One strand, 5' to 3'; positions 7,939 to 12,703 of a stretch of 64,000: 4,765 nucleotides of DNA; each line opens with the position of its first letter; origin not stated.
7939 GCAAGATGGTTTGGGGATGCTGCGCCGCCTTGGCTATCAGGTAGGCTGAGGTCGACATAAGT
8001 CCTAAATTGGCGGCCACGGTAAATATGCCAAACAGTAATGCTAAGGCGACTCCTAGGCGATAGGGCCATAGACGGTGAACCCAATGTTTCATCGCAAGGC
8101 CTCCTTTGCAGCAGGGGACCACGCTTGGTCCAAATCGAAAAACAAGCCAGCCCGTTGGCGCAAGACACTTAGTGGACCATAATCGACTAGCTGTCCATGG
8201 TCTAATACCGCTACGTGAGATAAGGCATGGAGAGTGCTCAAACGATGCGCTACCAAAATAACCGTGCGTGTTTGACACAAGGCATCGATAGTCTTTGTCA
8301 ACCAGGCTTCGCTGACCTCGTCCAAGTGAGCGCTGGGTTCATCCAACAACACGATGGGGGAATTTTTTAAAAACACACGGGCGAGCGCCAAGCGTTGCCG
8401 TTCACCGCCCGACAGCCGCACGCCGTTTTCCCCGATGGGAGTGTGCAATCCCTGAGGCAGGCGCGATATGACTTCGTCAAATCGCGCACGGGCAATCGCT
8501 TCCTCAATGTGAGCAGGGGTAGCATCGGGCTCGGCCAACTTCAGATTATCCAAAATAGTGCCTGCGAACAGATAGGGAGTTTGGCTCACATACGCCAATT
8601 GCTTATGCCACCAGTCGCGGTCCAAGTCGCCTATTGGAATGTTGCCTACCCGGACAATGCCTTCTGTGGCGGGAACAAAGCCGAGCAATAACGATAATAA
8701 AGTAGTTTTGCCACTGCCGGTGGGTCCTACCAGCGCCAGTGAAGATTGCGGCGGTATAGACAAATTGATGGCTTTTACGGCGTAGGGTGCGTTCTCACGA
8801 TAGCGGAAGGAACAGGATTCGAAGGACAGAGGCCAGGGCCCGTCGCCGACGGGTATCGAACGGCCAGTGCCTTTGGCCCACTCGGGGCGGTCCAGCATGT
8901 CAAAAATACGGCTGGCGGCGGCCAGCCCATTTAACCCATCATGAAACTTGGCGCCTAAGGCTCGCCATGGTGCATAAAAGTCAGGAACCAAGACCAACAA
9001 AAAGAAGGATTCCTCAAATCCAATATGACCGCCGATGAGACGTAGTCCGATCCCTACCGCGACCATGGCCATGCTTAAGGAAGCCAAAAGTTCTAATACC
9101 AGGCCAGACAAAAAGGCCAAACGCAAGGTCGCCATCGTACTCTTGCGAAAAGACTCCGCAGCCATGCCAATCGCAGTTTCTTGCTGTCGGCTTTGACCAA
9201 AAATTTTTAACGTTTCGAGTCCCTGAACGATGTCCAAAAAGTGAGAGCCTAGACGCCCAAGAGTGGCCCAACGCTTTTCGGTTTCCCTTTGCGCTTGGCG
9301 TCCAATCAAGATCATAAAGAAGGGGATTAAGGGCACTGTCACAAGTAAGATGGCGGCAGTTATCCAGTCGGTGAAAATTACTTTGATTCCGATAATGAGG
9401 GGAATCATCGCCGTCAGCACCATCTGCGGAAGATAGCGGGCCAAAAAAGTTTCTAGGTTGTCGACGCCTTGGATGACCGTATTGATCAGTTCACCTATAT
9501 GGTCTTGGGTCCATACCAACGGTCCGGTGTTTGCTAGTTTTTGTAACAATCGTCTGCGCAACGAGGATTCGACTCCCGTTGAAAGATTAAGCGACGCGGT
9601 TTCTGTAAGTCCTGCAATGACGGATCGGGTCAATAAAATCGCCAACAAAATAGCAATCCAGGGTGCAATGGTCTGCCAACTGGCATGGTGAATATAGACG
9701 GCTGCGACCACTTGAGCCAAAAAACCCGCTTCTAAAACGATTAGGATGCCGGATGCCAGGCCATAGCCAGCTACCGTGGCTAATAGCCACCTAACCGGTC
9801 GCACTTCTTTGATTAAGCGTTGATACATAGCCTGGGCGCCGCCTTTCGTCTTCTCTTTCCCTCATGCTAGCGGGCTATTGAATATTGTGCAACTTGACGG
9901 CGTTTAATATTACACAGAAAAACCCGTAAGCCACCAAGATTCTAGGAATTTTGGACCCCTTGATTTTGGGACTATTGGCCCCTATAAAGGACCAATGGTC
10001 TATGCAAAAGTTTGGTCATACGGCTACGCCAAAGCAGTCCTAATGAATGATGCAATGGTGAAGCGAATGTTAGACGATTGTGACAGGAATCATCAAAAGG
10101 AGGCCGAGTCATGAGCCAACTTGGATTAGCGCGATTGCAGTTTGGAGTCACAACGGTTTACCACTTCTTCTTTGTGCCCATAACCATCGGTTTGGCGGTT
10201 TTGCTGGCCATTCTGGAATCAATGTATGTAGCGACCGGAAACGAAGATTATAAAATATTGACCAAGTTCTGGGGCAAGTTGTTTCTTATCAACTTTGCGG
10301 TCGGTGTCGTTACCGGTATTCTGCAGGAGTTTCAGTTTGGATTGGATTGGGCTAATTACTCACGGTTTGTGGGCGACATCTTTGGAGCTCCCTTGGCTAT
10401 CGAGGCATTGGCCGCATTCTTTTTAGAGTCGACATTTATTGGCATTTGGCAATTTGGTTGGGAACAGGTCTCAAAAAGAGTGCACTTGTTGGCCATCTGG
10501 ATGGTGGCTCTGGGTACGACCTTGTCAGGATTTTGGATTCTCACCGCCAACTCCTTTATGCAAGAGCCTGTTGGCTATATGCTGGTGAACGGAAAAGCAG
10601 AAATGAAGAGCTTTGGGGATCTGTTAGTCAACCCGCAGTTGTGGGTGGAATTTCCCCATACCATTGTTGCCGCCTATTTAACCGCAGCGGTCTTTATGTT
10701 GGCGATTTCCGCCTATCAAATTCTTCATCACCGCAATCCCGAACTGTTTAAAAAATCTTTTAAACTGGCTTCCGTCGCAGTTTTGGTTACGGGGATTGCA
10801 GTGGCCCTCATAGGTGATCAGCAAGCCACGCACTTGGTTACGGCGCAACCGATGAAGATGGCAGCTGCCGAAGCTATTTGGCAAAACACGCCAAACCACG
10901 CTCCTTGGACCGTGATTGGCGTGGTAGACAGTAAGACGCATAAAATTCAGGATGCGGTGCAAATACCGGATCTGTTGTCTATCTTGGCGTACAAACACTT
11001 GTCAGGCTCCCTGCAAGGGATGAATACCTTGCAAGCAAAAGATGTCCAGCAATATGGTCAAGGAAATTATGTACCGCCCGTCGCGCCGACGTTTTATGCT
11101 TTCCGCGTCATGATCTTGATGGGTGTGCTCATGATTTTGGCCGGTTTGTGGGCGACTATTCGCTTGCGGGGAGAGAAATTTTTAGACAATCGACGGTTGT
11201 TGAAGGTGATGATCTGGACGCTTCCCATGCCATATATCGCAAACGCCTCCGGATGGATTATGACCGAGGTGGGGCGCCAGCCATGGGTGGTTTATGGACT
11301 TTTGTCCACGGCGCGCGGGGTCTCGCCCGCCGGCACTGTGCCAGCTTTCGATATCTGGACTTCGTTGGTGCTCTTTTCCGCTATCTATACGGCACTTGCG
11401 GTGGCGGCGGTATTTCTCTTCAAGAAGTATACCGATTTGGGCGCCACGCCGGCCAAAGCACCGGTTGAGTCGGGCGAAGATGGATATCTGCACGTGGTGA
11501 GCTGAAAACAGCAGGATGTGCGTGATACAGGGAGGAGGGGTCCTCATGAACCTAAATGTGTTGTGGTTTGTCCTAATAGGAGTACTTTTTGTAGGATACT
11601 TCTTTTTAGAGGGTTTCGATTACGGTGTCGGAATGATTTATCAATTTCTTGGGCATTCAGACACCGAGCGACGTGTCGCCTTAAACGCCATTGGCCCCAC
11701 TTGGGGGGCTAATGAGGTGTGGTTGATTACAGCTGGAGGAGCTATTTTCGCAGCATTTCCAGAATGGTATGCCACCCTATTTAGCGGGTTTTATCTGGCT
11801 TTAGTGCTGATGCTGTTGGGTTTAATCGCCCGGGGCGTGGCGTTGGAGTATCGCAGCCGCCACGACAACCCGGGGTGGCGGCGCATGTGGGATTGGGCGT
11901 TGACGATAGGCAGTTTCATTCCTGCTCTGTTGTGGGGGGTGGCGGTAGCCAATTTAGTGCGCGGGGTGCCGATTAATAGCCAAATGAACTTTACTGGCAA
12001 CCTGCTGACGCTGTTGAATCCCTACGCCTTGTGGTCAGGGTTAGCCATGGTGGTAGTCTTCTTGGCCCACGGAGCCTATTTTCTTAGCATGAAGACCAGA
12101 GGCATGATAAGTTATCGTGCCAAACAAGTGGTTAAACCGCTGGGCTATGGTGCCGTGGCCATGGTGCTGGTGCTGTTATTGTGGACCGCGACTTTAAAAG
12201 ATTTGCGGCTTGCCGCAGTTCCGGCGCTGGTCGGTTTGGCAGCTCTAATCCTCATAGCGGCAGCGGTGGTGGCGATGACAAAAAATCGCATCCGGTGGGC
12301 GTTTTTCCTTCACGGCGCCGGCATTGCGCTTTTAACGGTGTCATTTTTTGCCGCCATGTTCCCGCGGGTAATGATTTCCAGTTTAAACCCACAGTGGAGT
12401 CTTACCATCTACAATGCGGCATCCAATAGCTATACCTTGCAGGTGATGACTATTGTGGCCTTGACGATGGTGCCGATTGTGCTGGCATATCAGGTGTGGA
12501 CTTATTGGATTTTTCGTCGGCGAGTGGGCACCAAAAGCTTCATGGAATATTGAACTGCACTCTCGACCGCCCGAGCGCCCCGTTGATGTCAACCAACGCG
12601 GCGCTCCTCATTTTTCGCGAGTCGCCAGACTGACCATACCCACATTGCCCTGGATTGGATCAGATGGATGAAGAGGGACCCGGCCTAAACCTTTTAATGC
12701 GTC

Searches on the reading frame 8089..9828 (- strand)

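Call 23: search_protein_families(library=pfam, proteins=[window:8089-9828:-], max_evalue=0.001)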
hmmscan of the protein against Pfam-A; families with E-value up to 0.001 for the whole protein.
window:8089-9828:- (579 aa): 4 families
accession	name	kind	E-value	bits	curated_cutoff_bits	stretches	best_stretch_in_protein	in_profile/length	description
PF00005.33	ABC_tran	-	1.6e-29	103.7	25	1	352-499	2-136/137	ABC transporter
PF00664.28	ABC_membrane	-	7.8e-27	95.1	28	1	38-280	22-266/274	ABC transporter transmembrane region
PF02463.25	SMC_N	-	5.3e-07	29.7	40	1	471-537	136-206/220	RecF/RecN/SMC N terminal domain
PF13191.12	AAA_16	-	0.0004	21.4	32.6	0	362-557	25-153/167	AAA ATPase domain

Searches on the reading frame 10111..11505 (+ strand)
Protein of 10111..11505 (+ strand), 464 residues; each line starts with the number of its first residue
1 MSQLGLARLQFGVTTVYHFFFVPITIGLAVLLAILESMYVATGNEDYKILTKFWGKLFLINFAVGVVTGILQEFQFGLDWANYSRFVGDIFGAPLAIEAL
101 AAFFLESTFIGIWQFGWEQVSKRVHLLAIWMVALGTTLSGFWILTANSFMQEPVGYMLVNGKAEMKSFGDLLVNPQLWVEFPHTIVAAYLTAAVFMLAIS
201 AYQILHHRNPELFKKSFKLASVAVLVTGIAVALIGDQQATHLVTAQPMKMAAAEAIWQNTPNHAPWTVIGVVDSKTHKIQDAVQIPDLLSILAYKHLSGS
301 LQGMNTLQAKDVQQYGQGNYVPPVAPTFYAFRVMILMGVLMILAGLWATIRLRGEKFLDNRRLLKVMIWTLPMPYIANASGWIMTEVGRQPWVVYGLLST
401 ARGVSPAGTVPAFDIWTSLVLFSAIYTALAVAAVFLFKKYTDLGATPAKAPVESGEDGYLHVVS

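Call 23: search_protein_families(library=pfam, proteins=[window:10111-11505:+], max_evalue=0.001)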
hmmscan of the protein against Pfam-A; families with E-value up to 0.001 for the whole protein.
window:10111-11505:+ (464 aa): 1 family
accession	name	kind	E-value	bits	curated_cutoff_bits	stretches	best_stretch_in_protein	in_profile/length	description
PF01654.22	Cyt_bd_oxida_I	-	1.3e-164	548.2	26.2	1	6-442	1-415/418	Cytochrome bd terminal oxidase subunit I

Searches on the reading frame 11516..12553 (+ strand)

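Call 23: search_protein_families(library=pfam, proteins=[window:11516-12553:+], max_evalue=0.001)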
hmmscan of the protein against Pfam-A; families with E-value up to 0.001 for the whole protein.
window:11516-12553:+ (345 aa): 1 family
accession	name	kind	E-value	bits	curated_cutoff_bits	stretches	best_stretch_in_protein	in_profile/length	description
PF02322.20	Cyt_bd_oxida_II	-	5.3e-106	354.8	35.6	1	13-333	1-302/302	Cytochrome bd terminal oxidase subunit II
